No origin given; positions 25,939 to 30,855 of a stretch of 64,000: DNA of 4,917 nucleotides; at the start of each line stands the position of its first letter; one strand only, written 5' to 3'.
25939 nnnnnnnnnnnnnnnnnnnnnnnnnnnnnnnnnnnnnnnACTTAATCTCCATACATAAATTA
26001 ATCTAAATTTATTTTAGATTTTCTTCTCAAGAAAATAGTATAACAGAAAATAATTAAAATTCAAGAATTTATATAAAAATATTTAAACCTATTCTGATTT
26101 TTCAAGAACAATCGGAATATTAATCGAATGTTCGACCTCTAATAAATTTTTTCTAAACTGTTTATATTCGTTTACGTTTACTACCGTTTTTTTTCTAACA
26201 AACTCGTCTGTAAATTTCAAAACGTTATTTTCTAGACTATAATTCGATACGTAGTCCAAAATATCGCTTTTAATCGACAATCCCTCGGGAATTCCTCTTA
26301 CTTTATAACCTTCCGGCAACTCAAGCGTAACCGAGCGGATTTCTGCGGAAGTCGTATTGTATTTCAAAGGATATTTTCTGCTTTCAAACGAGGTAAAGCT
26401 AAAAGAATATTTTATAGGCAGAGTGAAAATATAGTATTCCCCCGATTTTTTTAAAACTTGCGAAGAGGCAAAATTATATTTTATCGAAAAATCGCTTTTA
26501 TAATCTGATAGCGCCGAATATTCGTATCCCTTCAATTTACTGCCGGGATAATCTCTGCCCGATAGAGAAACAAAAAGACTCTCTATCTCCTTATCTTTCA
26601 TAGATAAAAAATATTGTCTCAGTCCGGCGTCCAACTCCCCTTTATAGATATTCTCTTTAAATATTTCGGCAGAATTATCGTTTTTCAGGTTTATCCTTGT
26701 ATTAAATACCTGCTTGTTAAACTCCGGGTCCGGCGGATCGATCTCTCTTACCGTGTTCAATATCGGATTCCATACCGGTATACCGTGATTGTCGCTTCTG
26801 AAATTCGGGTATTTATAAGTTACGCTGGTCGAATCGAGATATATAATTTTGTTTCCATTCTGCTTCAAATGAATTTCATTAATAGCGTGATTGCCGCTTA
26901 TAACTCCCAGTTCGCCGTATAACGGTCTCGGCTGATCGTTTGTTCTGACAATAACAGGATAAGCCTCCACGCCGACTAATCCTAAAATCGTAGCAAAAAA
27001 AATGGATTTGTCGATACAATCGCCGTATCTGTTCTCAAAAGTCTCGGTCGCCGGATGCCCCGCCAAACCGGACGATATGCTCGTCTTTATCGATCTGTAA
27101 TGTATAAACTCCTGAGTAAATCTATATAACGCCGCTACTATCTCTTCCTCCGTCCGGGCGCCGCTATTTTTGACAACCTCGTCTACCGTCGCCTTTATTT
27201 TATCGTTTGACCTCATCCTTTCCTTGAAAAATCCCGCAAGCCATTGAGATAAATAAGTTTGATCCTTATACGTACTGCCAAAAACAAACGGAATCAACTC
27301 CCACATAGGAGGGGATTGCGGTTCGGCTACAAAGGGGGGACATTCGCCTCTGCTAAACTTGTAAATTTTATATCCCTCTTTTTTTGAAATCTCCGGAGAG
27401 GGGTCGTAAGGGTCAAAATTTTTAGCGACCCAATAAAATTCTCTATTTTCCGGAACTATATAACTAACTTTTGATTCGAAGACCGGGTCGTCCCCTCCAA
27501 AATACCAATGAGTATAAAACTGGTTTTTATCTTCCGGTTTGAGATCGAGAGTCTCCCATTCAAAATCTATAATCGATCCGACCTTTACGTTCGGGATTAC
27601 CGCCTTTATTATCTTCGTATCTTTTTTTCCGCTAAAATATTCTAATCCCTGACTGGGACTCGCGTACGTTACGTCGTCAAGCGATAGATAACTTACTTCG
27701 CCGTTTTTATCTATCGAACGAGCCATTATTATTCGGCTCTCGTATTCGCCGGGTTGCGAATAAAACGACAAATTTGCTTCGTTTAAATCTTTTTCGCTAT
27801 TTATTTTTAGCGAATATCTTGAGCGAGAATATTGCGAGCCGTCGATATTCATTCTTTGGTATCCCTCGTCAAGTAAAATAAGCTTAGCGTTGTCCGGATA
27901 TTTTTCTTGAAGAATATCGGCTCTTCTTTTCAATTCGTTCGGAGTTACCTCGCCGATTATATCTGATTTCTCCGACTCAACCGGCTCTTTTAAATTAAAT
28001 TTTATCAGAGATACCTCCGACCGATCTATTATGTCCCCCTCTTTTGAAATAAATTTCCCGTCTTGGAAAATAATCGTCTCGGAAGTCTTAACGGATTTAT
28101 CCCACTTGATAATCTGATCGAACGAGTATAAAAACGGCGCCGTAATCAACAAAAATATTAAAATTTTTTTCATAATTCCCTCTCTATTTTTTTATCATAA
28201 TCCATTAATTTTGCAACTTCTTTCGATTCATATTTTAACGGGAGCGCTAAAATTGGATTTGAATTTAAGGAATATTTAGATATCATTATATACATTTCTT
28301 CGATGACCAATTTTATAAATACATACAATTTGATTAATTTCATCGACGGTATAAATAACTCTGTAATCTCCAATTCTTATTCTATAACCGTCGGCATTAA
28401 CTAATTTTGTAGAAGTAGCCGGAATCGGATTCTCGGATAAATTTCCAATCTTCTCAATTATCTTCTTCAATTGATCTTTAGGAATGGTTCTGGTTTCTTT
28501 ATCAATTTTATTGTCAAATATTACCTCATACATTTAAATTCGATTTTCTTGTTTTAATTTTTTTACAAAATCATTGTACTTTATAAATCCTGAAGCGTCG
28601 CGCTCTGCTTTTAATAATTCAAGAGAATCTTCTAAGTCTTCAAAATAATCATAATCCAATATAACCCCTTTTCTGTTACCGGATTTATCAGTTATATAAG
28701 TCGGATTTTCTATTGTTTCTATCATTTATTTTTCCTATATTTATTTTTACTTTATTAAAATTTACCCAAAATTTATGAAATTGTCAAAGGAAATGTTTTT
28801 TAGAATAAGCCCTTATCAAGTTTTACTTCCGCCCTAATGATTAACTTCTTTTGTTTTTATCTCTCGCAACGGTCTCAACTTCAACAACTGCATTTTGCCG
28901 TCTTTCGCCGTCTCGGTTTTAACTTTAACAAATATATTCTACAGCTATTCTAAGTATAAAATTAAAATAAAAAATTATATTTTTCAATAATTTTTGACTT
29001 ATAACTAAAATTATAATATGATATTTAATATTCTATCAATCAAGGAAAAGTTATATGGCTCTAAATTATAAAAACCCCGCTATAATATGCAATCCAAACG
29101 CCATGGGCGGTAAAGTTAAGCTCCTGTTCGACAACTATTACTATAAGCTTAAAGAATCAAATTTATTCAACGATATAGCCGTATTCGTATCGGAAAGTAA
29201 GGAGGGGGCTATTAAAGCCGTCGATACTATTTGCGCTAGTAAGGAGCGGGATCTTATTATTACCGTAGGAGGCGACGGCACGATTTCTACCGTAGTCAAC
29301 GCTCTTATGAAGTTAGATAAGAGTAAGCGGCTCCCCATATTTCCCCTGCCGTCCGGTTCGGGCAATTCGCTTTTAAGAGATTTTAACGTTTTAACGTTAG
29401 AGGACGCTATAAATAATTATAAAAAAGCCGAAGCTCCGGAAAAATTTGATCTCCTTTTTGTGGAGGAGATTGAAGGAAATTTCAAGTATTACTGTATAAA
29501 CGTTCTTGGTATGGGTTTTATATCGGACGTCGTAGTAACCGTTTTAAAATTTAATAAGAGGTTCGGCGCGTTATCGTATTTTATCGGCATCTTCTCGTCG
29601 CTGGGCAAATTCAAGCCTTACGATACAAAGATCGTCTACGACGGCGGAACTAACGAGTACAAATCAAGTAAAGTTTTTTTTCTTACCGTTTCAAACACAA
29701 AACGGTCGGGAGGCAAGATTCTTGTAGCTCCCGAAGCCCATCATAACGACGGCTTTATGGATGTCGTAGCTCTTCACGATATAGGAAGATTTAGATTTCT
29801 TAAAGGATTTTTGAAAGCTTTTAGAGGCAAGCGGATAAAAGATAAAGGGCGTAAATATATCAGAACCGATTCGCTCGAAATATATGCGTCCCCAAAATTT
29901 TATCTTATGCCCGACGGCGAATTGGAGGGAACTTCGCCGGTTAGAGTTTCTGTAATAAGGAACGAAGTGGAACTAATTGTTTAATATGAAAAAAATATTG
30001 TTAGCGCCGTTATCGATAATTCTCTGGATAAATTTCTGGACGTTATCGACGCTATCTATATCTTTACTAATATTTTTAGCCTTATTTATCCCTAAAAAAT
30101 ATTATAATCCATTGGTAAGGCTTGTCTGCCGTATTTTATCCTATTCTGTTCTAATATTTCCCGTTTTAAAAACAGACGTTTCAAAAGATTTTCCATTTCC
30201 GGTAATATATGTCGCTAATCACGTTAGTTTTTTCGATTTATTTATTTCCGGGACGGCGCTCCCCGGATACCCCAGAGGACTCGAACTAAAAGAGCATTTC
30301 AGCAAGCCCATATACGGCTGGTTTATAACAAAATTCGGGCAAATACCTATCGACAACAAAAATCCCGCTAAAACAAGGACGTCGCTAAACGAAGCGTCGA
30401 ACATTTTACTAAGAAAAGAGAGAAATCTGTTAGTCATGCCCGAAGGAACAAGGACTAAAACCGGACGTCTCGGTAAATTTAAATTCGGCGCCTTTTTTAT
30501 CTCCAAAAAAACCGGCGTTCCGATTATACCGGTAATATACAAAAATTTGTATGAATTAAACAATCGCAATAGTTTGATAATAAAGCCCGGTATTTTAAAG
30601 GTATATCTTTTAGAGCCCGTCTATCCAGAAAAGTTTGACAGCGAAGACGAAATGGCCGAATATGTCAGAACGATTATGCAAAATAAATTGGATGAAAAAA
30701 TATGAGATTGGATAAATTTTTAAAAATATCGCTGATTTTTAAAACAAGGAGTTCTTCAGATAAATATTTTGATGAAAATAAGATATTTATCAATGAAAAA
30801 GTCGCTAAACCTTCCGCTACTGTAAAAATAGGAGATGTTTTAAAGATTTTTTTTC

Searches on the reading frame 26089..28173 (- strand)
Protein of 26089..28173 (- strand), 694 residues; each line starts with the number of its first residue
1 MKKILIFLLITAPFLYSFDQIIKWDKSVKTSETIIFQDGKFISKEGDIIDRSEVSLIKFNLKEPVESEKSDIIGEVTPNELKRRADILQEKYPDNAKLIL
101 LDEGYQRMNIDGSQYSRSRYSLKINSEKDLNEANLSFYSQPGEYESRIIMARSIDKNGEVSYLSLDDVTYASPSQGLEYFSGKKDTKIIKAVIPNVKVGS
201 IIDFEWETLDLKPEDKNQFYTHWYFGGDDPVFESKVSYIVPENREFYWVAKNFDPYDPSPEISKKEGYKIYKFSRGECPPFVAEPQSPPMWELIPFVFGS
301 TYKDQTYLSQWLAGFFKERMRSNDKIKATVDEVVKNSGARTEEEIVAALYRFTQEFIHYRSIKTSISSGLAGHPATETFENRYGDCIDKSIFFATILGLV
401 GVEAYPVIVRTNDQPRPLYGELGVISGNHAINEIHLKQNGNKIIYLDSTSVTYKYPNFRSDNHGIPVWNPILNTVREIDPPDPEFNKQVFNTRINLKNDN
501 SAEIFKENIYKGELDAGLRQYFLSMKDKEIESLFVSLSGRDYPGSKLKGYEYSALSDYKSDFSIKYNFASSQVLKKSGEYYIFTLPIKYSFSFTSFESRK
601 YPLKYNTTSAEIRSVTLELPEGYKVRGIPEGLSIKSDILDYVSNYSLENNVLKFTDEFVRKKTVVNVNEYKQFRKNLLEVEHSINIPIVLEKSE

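Call 78: search_protein_families(library=pfam, proteins=[window:26089-28173:-], max_evalue=0.0001)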
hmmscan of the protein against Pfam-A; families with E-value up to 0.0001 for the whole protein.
window:26089-28173:- (694 aa): 2 families
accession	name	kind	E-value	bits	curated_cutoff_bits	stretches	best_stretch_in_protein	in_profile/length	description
PF12969.12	DUF3857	-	1.2e-17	65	24.6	1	111-281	2-169/170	Domain of Unknown Function with PDB structure (DUF3857)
PF01841.26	Transglut_core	-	4.3e-07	30.6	23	1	337-440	9-102/108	Transglutaminase-like superfamily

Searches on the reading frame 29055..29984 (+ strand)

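Call 79: search_protein_families(library=pfam, proteins=[window:29055-29984:+], max_evalue=0.0001)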
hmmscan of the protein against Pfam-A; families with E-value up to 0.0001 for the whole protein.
window:29055-29984:+ (309 aa): 2 families
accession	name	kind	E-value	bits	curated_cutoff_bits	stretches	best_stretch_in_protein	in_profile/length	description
PF19279.4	YegS_C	-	2.3e-23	83.1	27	1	154-308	6-157/158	YegS C-terminal NAD kinase beta sandwich-like domain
PF00781.29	DAGK_cat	-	5.3e-16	58.8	23.6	1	10-122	4-112/125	Diacylglycerol kinase catalytic domain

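Call 84: search_protein_families(library=ncbifam, proteins=[window:29055-29984:+], max_evalue=0.00001)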
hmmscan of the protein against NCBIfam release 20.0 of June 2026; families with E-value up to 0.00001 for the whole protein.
window:29055-29984:+ (309 aa): 10 families
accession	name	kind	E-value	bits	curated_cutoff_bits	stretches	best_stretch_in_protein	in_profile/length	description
TIGR00147.1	TIGR00147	subfamily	2.8e-31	108.6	118.65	1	9-306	5-291/296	YegS/Rv2252/BmrU family lipid kinase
NF009603.0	PRK13055.1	subfamily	3.1e-28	98.7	342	1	10-308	7-298/335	diacylglycerol kinase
NF009874.0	PRK13337.1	equivalog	3.5e-27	95.1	385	1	8-308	5-292/305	diacylglycerol kinase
NF009605.0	PRK13059.1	equivalog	1.3e-26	93.3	313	1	62-308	54-290/295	putative lipid kinase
NF009604.0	PRK13057.1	equivalog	2.7e-25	89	274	1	49-308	48-293/302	lipid kinase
NF009602.0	PRK13054.1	equivalog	4.4e-25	88.4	284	1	52-307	45-290/301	lipid kinase YegS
NF008882.0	PRK11914.1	equivalog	4.8e-23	81.8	302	1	45-304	46-297/306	diacylglycerol kinase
TIGR03702.1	lip_kinase_YegS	equivalog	8.2e-19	67.8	387.45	1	54-306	43-285/295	lipid kinase YegS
NF002033.0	PRK00861.1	subfamily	2.5e-12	46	293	1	43-304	46-299/328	putative lipid kinase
NF009025.0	PRK12361.1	equivalog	6.9e-07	27.8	505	1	7-299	243-529/546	hypothetical protein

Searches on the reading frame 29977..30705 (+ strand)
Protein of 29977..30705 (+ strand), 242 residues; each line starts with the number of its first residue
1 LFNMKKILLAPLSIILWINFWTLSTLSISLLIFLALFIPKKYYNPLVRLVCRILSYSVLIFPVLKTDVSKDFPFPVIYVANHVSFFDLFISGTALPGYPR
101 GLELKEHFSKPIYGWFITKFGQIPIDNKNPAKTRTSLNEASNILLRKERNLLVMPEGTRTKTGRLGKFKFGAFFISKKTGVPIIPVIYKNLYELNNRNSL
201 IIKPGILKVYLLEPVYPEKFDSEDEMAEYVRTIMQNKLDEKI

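Call 79: search_protein_families(library=pfam, proteins=[window:29977-30705:+], max_evalue=0.0001)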
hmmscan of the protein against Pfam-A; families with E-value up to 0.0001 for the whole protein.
window:29977-30705:+ (242 aa): 1 family
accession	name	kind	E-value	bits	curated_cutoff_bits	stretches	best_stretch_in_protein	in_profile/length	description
PF01553.26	Acyltransferase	-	2.9e-24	85.8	23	1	75-189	15-132/132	Acyltransferase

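Call 84: search_protein_families(library=ncbifam, proteins=[window:29977-30705:+], max_evalue=0.00001)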
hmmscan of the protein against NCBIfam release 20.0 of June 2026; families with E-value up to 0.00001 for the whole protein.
window:29977-30705:+ (242 aa): 4 families
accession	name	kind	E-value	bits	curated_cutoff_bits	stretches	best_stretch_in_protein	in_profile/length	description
TIGR00530.1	AGP_acyltrn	subfamily_domain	2.7e-23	82.1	102.95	1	73-188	13-129/130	1-acylglycerol-3-phosphate O-acyltransferase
NF011593.0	PRK15018.1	equivalog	5.6e-16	59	501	1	76-240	67-231/245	1-acylglycerol-3-phosphate O-acyltransferase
NF006386.0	PRK08633.1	equivalog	7.4e-15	53.8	1221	1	44-192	412-555/1147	acyl-[ACP]--phospholipid O-acyltransferase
NF005291.0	PRK06814.1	equivalog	3.4e-09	35.2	1349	1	22-187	403-562/1140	acyl-[ACP]--phospholipid O-acyltransferase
